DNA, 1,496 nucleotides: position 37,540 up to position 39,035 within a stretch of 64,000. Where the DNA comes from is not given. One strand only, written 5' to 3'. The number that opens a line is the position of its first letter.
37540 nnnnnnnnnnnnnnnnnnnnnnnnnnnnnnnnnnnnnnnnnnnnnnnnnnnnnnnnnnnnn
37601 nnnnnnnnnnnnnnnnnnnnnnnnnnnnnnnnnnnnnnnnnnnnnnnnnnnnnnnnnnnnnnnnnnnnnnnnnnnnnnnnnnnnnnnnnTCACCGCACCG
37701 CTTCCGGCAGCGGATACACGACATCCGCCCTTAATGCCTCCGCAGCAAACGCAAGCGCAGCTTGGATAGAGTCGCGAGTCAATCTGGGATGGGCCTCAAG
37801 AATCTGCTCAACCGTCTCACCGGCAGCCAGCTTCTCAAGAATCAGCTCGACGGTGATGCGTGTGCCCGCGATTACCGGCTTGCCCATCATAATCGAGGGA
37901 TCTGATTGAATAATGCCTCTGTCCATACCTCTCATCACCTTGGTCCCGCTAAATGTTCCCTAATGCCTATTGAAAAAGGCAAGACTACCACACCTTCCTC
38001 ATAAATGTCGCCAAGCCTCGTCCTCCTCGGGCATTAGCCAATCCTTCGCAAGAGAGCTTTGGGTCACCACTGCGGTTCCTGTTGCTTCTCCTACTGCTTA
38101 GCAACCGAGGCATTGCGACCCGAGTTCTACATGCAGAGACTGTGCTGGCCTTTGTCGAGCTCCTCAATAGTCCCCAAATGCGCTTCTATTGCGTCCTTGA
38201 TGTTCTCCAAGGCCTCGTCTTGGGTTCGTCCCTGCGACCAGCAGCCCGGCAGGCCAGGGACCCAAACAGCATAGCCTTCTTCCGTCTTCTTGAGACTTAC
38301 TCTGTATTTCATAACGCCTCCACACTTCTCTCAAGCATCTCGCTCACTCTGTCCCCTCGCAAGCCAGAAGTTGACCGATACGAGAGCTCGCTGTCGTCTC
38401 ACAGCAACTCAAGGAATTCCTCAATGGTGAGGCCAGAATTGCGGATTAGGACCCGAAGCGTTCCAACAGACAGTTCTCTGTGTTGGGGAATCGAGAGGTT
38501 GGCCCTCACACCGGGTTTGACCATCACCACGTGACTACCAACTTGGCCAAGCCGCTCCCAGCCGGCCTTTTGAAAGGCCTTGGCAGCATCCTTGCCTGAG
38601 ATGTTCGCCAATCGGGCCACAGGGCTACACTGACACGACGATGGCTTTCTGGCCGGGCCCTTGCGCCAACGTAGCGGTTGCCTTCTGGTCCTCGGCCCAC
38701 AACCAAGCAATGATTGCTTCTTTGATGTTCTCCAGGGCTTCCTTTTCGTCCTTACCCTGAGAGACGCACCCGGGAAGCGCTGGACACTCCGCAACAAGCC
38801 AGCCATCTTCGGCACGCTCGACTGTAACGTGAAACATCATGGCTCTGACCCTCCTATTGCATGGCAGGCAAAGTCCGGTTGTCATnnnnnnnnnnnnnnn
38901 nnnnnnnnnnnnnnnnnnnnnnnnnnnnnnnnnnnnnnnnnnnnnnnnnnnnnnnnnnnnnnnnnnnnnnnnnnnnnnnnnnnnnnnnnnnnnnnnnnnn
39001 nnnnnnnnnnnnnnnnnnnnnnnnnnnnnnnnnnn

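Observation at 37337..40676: Ten-gene minus-strand run of toxin-antitoxin modules with uncharacterised members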

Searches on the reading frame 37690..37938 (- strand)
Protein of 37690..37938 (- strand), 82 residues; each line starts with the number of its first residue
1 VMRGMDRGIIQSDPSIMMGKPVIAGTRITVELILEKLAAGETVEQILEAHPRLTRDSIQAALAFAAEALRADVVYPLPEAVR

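Call 3: search_protein_families(library=pfam, max_evalue=0.1, proteins=[window:37690-37938:-])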
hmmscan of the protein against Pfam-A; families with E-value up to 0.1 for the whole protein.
window:37690-37938:- (82 aa): 1 family
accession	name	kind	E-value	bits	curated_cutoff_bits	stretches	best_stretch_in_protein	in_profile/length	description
PF04255.20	DUF433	-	1.8e-24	85.8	23.6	1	10-65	1-56/56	Protein of unknown function (DUF433)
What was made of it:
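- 37690..37938 (-): DUF433 (COG2442) predicted antitoxin gene. PF04255, 85.8 bits (call 3).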

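Call 5: search_protein_families(library=ncbifam, max_evalue=0.1, proteins=[window:37690-37938:-])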
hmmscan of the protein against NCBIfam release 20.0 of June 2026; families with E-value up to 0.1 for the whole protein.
window:37690-37938:- (82 aa): 1 family
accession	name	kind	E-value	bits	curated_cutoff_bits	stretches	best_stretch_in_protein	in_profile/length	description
NF040624.1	HadA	equivalog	0.088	13.1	180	1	6-39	74-107/144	(3R)-hydroxyacyl-ACP dehydratase subunit HadA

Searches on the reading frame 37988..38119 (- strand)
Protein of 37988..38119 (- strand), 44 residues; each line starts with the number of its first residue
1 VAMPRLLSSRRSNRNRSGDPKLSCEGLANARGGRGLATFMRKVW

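Call 53: search_protein_families(library=pfam, max_evalue=10, proteins=[window:37988-38119:-])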
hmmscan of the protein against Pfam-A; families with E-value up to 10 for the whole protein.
seq(44 aa): 0 families

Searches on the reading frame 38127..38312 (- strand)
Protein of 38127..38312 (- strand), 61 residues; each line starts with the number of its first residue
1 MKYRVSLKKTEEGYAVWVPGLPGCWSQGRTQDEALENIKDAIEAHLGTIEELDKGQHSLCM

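Call 3: search_protein_families(library=pfam, max_evalue=0.1, proteins=[window:38127-38312:-])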
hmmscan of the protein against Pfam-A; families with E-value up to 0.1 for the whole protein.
window:38127-38312:- (61 aa): 3 families
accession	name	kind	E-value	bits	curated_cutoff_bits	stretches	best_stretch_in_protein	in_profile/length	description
PF15919.11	HicB_lk_antitox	-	2e-10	41.3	27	1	7-52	5-51/123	HicB_like antitoxin of bacterial toxin-antitoxin system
PF21748.3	UPF0150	-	2.6e-06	27.7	27.3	1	9-46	16-53/64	UPF0150-like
PF24113.1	DUF7387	-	0.0022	18.8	27.9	1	23-54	32-63/85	Family of unknown function (DUF7387)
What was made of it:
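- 38127..38312 (-): HicB2, second short HicB antitoxin (61 aa). It has its own GGAGG ribosome-binding site and lies 86 nt after HicA. PF15919, 41.3 bits (call 3).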

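Call 5: search_protein_families(library=ncbifam, max_evalue=0.1, proteins=[window:38127-38312:-])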
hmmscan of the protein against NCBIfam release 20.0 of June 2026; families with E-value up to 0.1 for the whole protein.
window:38127-38312:- (61 aa): 0 families

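Call 6: search_protein_families(library=padloc, max_evalue=0.1, proteins=[window:38127-38312:-])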
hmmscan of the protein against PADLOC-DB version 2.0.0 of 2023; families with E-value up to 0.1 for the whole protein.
window:38127-38312:- (61 aa): 0 families

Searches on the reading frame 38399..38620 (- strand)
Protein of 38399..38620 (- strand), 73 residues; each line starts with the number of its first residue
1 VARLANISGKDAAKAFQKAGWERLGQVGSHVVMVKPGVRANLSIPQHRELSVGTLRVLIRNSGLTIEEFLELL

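Call 43: search_protein_families(library=pfam, max_evalue=0.1, proteins=[window:38399-38620:-])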
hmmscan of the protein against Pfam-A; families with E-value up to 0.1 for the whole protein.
window:38399-38620:- (73 aa): 1 family
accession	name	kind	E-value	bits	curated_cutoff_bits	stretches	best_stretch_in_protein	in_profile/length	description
PF07927.17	HicA_toxin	-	4.5e-13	49.5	27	1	9-64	1-58/58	HicA toxin of bacterial toxin-antitoxin,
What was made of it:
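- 38399..38620 (-): HicA toxin gene (73 aa, GSH motif present). PF07927, 49.5 bits against a cut-off of 27 (call 43).
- On HicAB: PF07927, 49.5 bits against 27 (call 43).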

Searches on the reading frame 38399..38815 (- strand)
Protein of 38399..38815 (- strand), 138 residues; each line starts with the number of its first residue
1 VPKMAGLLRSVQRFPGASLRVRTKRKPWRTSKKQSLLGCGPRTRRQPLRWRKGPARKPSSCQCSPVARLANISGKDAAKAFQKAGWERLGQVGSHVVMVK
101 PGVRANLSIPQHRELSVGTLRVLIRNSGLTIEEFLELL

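Call 3: search_protein_families(library=pfam, max_evalue=0.1, proteins=[window:38399-38815:-])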
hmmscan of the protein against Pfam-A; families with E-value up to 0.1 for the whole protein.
window:38399-38815:- (138 aa): 1 family
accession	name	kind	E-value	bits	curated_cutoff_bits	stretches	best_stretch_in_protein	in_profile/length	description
PF07927.17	HicA_toxin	-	2e-12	47.5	27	1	74-129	1-58/58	HicA toxin of bacterial toxin-antitoxin,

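Call 5: search_protein_families(library=ncbifam, max_evalue=0.1, proteins=[window:38399-38815:-])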
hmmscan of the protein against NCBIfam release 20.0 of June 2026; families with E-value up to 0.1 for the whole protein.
window:38399-38815:- (138 aa): 0 families

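Call 6: search_protein_families(library=padloc, max_evalue=0.1, proteins=[window:38399-38815:-])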
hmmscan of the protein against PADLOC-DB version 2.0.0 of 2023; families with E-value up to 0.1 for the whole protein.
window:38399-38815:- (138 aa): 0 families

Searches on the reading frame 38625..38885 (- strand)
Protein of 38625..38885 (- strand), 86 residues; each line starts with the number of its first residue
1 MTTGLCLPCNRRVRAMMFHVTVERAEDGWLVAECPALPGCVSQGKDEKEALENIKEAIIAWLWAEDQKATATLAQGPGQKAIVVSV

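Call 3: search_protein_families(library=pfam, max_evalue=0.1, proteins=[window:38625-38885:-])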
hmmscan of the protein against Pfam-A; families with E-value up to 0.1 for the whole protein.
window:38625-38885:- (86 aa): 4 families
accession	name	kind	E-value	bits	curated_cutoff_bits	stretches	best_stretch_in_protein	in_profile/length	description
PF15919.11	HicB_lk_antitox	-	1.2e-05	25.8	27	1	19-64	2-47/123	HicB_like antitoxin of bacterial toxin-antitoxin system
PF21748.3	UPF0150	-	1.5e-05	25.3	27.3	1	14-64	4-55/64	UPF0150-like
PF24113.1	DUF7387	-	0.068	14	27.9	0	20-58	14-51/85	Family of unknown function (DUF7387)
PF23545.1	Zn_ribbon_HMPTM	-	0.087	12.8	27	0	2-35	5-34/45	HMPTM N-terminal zinc ribbon domain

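Call 5: search_protein_families(library=ncbifam, max_evalue=0.1, proteins=[window:38625-38885:-])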
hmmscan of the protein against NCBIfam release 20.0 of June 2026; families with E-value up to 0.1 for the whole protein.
window:38625-38885:- (86 aa): 0 families

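Call 6: search_protein_families(library=padloc, max_evalue=0.1, proteins=[window:38625-38885:-])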
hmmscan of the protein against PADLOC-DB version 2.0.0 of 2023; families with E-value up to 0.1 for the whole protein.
window:38625-38885:- (86 aa): 0 families

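Call 43: search_protein_families(library=pfam, max_evalue=0.1, proteins=[window:38625-38840:-])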
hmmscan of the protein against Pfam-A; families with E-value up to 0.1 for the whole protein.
window:38625-38840:- (71 aa): 3 families
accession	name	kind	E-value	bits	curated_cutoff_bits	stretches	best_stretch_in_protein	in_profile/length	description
PF15919.11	HicB_lk_antitox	-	7.3e-06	26.6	27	1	4-49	2-47/123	HicB_like antitoxin of bacterial toxin-antitoxin system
PF21748.3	UPF0150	-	3.3e-05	24.2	27.3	1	4-49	9-55/64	UPF0150-like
PF24113.1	DUF7387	-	0.05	14.4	27.9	1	5-43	14-51/85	Family of unknown function (DUF7387)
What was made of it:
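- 38625..38840 (-): HicB1, short HicB/UPF0150-type antitoxin (71 aa, no DNA-binding domain). PF15919 26.6 bits and PF21748 24.2 bits, both just under cut-off (call 43).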
